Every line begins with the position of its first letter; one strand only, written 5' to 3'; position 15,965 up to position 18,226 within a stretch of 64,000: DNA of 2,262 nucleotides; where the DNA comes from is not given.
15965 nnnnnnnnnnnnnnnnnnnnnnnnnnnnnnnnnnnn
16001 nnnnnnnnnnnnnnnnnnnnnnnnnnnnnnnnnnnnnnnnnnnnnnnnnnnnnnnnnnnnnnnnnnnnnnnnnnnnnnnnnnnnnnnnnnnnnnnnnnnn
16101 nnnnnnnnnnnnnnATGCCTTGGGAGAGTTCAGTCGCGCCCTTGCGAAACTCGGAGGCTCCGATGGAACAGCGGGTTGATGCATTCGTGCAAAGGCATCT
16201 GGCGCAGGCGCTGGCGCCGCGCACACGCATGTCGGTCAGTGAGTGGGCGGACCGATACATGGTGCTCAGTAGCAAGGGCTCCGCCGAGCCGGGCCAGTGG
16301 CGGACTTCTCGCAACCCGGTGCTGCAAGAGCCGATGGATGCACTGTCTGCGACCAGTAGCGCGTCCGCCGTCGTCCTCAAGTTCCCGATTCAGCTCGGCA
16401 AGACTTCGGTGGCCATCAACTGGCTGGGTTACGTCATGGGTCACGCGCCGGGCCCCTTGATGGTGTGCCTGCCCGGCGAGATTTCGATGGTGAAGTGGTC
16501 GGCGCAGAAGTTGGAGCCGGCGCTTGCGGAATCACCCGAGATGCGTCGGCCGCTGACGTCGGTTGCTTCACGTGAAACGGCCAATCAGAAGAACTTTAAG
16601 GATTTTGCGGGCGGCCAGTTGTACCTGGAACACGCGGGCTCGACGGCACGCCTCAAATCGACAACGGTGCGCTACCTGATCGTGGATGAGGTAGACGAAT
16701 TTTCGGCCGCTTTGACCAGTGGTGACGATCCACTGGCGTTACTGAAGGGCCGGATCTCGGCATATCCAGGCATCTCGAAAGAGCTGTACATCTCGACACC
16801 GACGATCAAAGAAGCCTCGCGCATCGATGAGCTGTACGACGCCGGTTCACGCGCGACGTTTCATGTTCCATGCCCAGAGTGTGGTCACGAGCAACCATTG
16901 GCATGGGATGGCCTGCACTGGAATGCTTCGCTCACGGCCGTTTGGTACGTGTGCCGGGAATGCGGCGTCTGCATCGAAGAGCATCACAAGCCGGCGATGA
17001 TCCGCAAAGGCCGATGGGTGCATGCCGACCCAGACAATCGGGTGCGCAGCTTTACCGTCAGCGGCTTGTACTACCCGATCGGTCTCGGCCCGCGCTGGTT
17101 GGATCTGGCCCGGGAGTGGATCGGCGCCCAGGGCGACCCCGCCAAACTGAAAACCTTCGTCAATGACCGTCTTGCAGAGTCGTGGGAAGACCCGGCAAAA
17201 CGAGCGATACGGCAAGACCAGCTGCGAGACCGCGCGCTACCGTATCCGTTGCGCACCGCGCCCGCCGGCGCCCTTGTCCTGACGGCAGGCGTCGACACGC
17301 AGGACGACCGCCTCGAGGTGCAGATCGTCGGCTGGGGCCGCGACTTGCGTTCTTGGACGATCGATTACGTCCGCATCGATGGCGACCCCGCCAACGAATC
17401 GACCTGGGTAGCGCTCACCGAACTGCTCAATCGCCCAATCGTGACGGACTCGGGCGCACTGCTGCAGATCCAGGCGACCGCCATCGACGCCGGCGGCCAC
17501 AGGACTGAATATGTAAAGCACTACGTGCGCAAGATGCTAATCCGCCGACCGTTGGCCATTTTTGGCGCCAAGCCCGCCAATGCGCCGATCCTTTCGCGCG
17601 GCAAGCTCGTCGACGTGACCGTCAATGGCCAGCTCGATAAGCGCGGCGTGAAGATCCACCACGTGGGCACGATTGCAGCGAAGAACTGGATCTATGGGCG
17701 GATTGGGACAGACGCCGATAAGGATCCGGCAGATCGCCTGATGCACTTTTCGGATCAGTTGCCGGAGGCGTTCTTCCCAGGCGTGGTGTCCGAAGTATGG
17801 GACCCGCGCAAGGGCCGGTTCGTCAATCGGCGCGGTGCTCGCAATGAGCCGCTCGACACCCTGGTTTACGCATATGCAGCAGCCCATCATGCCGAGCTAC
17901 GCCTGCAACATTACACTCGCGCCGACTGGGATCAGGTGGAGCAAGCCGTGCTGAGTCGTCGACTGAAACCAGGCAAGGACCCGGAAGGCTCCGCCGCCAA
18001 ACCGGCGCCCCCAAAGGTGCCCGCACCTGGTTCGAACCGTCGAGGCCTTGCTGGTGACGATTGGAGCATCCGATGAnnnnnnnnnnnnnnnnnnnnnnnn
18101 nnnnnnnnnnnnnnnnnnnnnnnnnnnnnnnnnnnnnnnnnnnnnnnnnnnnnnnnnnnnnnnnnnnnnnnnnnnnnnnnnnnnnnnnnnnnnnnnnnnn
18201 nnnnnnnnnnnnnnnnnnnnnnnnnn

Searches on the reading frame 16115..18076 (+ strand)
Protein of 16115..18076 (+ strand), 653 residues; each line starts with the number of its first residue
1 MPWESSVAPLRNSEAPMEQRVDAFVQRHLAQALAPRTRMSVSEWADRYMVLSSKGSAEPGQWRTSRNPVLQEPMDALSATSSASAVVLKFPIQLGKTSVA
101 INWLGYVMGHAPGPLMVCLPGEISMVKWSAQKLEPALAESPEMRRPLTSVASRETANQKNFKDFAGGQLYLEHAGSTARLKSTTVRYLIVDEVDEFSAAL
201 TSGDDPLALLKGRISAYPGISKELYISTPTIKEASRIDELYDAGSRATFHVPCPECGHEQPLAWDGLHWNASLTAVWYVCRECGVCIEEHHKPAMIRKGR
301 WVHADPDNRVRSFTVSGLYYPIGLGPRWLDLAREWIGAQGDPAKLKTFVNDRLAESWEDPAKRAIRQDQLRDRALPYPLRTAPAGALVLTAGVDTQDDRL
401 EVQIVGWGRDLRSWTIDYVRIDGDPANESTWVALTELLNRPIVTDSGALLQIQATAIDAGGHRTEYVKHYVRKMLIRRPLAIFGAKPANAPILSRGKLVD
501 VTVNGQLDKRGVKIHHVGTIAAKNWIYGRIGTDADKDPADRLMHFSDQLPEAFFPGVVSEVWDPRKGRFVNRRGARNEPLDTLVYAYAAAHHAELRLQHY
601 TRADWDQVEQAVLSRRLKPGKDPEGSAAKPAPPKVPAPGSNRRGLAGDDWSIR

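Call 69: search_dna_similar(query=window:16115-18076:+, collection=phages, mode=protein, max_rows=12)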
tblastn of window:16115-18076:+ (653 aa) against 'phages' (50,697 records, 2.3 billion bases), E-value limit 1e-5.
Records with a match: 847; places in all: 850; records where one place covers at least 80% of the query: 648.
Best place of each record, by identity: <60% 847.
By first word of the organism name: Escherichia 132; Salmonella 87; Flavobacterium 79; Vibrio 76; Pseudomonas 59; Rhodobacter 39; Aeromonas 28; Klebsiella 27; Bacteriophage 25; Ralstonia 23; and 70 more.
By host as written in the record: - 125; Flavobacterium columnare 62; Escherichia coli 54; Rhodobacter capsulatus YW1 39; Pseudomonas aeruginosa 32; Salmonella enterica subsp. enterica serovar Typhimurium 24; Ralstonia solanacearum 21; Salmonella enterica 17; and 255 more.
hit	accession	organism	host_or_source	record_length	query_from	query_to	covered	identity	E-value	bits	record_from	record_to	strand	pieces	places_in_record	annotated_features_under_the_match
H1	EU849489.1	Stenotrophomonas phage S1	-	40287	29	610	89%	58.2%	0e+0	716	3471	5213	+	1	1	gp4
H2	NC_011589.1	Stenotrophomonas phage S1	Stenotrophomonas maltophilia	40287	29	610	89%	58.2%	0e+0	716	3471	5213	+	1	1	terminase large subunit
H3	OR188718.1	Pseudomonas phage LPPA56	Pseudomonas aeruginosa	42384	31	612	89%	38.7%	3e-106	359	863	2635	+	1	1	hypothetical protein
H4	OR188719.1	Pseudomonas phage LPPA36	Pseudomonas aeruginosa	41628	31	612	89%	38.7%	4e-106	359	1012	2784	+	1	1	hypothetical protein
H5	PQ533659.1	Pseudomonas phage Meadow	Pseudomonas aeruginosa PA14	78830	31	612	89%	38.7%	9e-106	358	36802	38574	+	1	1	terminase DNA packaging protein A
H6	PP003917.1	Pseudomonas phage vB_Pae_U5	Pseudomonas aeruginosa ST773 ...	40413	31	612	89%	38.7%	1e-105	358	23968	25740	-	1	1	terminase large subunit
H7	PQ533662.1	Pseudomonas phage Presto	Pseudomonas aeruginosa PA14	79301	31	612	89%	38.7%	2e-105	357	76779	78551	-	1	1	terminase DNA packaging protein A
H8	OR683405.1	Pseudomonas phage Lodos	Pseudomonas aeruginosa 135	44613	31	612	89%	38.5%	2e-105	357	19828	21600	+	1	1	terminase large subunit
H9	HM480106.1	Synechococcus phage S-CBS1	Synechococcus sp. CB0201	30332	16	625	93%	35.0%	8e-90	311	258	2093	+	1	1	terL: large terminase subunit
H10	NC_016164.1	Synechococcus phage S-CBS1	Synechococcus sp. CB0201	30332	16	625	93%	35.0%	8e-90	311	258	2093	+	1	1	terL: terminase large subunit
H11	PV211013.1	Roseobacter phage CRP-823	Roseobacter sp. FZCC0197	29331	1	621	95%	34.1%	2e-85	298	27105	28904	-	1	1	terminase large subunit | terminase small subunit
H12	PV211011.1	Roseobacter phage CRP-821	Roseobacter sp. FZCC0197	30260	1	621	95%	34.0%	6e-85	297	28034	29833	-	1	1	terminase large subunit | terminase small subunit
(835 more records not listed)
